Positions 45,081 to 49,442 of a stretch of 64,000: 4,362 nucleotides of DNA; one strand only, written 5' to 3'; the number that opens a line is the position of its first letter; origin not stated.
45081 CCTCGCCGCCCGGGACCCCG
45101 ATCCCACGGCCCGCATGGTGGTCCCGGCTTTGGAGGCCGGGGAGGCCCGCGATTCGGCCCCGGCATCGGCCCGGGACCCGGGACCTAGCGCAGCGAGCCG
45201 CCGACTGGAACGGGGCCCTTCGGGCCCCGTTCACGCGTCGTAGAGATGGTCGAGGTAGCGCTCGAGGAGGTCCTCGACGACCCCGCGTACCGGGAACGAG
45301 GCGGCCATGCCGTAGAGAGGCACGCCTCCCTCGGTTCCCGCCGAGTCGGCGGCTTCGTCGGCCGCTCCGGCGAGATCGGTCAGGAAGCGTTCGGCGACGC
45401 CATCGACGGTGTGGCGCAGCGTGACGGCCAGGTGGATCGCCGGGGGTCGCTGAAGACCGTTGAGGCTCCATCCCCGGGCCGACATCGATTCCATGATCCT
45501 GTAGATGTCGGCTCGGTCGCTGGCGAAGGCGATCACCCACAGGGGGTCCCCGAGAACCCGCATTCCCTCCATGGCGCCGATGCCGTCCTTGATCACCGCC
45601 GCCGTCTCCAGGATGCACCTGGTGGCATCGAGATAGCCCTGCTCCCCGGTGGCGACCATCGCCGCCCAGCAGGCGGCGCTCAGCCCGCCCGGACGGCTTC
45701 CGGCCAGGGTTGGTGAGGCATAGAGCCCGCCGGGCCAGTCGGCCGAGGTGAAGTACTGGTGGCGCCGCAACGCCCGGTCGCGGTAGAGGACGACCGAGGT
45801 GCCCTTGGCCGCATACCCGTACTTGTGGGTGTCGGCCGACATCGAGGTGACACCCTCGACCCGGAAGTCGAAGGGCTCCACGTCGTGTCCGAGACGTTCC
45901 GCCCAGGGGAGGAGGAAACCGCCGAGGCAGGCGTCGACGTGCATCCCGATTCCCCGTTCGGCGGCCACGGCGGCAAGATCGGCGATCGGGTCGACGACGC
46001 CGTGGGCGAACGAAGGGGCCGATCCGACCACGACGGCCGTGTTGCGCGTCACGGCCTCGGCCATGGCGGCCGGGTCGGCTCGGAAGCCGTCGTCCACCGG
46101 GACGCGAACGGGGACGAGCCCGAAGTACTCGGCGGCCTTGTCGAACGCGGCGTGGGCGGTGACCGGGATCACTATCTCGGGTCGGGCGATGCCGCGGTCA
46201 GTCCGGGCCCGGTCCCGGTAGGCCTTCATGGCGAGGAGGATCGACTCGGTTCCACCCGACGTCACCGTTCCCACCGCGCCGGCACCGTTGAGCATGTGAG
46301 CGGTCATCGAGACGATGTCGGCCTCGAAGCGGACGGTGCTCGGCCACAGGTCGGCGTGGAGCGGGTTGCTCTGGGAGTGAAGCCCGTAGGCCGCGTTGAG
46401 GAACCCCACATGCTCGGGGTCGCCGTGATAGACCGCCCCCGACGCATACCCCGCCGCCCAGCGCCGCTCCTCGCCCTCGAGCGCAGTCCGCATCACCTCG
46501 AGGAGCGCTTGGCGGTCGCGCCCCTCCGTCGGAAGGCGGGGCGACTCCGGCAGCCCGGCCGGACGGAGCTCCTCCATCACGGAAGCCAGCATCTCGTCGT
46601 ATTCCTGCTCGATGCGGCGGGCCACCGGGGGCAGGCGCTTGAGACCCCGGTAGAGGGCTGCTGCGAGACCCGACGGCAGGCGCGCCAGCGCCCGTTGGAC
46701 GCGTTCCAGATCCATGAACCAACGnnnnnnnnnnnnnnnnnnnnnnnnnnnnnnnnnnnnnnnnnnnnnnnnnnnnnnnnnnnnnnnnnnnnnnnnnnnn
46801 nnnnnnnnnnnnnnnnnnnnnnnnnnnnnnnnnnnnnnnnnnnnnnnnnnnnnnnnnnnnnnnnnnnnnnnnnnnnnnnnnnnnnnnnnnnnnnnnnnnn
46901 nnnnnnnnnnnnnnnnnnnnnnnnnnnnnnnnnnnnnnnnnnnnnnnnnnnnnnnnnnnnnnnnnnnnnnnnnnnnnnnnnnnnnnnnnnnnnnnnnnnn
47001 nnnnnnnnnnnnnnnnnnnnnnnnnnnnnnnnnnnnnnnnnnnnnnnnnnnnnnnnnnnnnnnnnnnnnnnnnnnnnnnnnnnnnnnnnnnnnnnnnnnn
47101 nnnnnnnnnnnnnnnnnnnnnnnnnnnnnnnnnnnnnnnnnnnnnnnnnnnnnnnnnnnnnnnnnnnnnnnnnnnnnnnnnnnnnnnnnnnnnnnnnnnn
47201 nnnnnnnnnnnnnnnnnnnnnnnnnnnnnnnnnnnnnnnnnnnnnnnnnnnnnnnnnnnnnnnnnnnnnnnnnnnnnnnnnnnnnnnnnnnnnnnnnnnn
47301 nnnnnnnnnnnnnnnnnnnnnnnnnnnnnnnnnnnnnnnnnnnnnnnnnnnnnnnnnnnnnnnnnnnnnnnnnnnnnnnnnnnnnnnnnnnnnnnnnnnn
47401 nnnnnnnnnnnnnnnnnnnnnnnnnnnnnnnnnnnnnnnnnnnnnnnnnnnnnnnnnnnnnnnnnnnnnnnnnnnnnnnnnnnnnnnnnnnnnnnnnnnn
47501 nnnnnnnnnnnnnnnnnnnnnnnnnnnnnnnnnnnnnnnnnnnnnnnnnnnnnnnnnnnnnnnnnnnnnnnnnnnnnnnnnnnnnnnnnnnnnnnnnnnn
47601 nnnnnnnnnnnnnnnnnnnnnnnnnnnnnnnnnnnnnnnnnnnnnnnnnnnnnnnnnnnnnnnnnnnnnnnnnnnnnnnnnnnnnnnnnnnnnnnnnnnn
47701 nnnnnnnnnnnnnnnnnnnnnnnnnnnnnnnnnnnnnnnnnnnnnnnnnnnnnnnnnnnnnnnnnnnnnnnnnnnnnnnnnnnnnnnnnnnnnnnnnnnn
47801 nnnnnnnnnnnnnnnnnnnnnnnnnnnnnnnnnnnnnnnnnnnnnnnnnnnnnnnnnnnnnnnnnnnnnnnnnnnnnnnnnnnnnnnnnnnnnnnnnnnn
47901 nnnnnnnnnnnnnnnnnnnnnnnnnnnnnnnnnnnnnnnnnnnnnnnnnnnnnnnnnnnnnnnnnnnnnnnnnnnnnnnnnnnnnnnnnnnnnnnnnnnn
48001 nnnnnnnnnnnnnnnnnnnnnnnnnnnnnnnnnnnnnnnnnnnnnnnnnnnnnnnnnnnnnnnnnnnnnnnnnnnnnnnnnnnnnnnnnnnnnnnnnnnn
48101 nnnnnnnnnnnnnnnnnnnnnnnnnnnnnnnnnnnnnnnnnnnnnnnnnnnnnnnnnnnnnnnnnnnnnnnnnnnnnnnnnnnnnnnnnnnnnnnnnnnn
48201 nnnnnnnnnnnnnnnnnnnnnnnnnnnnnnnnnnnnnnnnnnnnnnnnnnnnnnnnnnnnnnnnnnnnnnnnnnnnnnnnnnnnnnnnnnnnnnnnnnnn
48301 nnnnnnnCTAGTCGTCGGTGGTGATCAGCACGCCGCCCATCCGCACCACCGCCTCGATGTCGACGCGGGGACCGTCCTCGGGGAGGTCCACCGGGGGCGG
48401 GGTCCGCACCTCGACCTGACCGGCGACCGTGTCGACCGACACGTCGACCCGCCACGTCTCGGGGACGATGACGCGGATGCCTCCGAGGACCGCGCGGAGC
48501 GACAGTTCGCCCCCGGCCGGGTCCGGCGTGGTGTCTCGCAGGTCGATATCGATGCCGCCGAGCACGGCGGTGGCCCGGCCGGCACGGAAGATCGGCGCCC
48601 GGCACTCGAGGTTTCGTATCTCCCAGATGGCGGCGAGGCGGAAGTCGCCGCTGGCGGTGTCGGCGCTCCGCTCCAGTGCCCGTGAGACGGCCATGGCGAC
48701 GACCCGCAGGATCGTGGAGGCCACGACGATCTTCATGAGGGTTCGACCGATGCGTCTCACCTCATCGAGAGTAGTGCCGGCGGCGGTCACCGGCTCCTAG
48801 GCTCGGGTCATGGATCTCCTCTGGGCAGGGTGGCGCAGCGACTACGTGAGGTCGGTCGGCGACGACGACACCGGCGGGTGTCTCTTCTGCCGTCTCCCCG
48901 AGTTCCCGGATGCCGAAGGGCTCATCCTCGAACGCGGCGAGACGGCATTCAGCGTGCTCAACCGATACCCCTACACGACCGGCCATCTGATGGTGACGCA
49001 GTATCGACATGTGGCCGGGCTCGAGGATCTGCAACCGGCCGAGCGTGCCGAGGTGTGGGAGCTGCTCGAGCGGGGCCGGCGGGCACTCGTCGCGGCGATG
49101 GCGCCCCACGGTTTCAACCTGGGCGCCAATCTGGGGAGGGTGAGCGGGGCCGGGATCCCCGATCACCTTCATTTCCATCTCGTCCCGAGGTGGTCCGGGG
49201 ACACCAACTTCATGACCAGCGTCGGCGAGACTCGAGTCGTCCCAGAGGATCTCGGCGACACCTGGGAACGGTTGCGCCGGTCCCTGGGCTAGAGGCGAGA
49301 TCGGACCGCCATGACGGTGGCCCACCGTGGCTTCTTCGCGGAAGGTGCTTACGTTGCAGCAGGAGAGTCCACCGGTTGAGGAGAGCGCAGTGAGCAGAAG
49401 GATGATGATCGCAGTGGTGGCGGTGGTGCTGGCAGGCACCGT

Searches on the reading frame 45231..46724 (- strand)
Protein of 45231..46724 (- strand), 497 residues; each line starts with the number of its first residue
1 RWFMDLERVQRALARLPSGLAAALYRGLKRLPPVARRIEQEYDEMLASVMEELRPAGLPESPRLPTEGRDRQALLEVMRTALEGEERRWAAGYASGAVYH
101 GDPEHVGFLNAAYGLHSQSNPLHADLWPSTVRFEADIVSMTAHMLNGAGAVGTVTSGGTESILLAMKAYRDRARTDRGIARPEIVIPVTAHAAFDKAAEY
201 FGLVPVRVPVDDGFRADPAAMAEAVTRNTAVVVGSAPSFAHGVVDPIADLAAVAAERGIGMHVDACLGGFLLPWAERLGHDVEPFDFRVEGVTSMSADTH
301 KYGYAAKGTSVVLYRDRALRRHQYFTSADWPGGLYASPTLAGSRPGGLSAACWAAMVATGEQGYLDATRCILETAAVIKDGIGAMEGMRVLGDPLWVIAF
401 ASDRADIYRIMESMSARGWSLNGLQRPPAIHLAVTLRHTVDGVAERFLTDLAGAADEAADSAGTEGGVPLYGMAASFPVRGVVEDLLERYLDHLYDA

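Call 39: search_protein_families(library=pfam, proteins=[window:45231-46724:-], max_evalue=0.00001)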
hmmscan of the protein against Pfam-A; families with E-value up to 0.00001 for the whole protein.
window:45231-46724:- (497 aa): 3 families
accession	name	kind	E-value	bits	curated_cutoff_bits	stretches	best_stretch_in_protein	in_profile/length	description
PF00282.25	Pyridoxal_deC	-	3.7e-19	69.1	27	1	117-383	71-354/375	Pyridoxal-dependent decarboxylase conserved domain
PF00266.25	Aminotran_5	-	3.9e-10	39.7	21.5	1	154-322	66-221/371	Aminotransferase class-V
PF01041.23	DegT_DnrJ_EryC1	-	8.6e-07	28.9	19.8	1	153-266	43-147/360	DegT/DnrJ/EryC1/StrS aminotransferase family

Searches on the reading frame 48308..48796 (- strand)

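Call 55: search_protein_families(library=pfam, proteins=[window:48308-48796:-], max_evalue=0.0001)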
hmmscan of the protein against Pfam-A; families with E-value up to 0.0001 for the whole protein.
window:48308-48796:- (162 aa): 1 family
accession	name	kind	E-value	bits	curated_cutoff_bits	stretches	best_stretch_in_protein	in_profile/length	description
PF09922.15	LiaF-like_C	-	2.2e-06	28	29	1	77-130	21-74/114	Cell wall-active antibiotics response LiaF, C-terminal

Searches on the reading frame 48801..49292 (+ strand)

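Call 55: search_protein_families(library=pfam, proteins=[window:48801-49292:+], max_evalue=0.0001)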
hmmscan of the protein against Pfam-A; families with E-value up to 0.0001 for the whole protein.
window:48801-49292:+ (163 aa): 1 family
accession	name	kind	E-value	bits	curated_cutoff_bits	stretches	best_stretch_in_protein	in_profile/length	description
PF01230.28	HIT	-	4.8e-10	40.4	21.5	1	47-130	13-95/98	HIT domain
